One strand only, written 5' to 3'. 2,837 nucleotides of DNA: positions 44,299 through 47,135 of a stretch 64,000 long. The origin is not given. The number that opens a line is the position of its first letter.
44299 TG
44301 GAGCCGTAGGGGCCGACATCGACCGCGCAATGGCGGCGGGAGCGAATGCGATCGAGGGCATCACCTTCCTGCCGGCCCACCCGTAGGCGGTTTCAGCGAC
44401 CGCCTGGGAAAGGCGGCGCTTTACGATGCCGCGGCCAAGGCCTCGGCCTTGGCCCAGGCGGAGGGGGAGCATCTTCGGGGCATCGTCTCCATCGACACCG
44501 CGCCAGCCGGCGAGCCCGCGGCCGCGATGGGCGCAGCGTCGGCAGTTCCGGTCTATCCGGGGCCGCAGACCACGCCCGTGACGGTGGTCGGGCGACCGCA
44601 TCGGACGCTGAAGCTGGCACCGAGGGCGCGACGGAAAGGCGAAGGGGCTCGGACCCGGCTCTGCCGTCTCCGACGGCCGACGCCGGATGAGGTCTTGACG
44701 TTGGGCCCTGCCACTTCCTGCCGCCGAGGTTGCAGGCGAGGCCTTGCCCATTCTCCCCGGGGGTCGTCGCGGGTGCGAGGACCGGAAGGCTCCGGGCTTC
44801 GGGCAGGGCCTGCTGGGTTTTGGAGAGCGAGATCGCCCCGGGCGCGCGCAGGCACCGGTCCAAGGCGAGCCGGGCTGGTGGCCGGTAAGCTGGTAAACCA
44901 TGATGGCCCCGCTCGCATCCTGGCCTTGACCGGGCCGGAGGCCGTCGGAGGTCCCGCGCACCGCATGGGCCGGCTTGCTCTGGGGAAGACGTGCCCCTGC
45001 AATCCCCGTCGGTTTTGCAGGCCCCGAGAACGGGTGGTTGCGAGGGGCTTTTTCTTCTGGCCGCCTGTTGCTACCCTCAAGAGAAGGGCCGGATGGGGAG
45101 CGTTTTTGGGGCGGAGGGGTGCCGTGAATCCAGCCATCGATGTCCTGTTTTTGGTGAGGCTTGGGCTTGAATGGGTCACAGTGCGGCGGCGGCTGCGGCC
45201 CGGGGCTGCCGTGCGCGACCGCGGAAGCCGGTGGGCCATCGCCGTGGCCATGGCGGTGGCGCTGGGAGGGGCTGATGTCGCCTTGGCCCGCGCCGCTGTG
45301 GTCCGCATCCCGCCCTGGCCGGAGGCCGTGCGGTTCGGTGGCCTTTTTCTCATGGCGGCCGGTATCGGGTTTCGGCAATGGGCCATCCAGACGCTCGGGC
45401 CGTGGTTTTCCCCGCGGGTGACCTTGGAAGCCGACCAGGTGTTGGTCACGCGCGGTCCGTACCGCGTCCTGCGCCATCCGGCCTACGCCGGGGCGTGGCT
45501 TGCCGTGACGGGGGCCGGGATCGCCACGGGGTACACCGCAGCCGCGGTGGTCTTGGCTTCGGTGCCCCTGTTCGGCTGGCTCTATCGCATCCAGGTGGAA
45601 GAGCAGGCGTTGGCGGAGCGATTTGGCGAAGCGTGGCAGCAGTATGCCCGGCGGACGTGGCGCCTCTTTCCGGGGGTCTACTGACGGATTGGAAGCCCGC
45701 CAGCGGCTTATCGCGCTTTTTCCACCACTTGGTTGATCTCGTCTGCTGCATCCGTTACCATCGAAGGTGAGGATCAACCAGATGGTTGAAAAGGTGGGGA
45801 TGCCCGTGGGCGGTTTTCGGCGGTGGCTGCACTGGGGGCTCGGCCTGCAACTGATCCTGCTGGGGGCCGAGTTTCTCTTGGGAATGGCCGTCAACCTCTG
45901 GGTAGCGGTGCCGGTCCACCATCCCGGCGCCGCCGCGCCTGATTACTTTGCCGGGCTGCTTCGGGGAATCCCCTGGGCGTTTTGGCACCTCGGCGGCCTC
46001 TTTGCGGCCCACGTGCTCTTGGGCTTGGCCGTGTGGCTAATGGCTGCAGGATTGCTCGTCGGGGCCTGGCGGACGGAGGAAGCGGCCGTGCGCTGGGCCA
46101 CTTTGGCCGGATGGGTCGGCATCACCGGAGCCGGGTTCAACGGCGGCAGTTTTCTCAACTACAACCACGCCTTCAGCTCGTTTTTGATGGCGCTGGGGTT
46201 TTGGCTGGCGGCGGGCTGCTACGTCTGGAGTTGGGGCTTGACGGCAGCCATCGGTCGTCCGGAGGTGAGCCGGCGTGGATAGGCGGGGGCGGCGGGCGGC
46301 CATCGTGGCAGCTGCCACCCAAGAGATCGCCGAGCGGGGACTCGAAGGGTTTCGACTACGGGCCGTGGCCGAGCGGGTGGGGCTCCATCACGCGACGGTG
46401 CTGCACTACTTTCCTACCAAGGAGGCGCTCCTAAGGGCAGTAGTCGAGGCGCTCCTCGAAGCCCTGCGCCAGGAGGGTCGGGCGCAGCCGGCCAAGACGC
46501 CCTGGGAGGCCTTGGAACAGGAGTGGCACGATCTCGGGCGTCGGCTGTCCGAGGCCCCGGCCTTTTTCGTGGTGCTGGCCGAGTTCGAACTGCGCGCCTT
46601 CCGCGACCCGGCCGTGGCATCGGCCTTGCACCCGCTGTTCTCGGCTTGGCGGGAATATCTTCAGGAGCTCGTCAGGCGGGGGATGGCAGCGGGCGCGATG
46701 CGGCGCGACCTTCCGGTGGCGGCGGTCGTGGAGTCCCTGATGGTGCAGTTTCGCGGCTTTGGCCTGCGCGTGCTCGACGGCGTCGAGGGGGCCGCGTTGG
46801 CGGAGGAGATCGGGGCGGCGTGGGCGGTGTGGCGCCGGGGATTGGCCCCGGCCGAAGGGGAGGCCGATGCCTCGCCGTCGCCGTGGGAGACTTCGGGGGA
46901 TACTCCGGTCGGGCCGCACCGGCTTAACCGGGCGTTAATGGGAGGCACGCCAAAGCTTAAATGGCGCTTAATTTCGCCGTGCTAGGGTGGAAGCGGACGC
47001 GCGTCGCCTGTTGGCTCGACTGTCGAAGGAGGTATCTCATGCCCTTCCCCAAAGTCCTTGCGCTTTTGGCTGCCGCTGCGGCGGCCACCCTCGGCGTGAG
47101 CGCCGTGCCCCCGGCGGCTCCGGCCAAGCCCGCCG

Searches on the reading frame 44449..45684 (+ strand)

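Call 77: search_protein_families(library=pfam, proteins=[window:44449-45684:+], max_evalue=0.001)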
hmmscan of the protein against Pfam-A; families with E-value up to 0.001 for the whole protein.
window:44449-45684:+ (411 aa): 2 families
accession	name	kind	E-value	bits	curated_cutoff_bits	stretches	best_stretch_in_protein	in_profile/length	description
PF04140.19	ICMT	-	5.1e-15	56.1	24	1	302-390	5-95/95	Isoprenylcysteine carboxyl methyltransferase (ICMT) family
PF04191.18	PEMT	-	2.7e-14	53.9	25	1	297-394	5-104/105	Phospholipid methyltransferase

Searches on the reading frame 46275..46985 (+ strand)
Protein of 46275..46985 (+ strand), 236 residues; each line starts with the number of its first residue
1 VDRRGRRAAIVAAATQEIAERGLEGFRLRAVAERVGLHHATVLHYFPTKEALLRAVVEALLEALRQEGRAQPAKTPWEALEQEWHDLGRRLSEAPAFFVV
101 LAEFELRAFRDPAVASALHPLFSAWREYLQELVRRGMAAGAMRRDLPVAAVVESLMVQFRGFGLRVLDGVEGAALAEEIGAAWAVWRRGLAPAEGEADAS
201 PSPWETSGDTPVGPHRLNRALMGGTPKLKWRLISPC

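Call 77: search_protein_families(library=pfam, proteins=[window:46275-46985:+], max_evalue=0.001)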
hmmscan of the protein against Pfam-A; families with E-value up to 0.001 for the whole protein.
window:46275-46985:+ (236 aa): 4 families
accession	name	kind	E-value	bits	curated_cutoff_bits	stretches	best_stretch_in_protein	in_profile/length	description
PF00440.29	TetR_N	-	3e-12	46.6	24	1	10-56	1-47/47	Bacterial regulatory proteins, tetR family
PF16859.10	TetR_C_11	-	3.3e-05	24.7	32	1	95-156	25-87/113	Tetracyclin repressor-like, C-terminal domain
PF16925.10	TetR_C_13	-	0.00031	21.5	27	1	110-161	37-88/109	Tetracyclin repressor-like, C-terminal domain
PF13977.11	TetR_C_6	-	0.00039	21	27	1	90-176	15-102/115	BetI-type transcriptional repressor, C-terminal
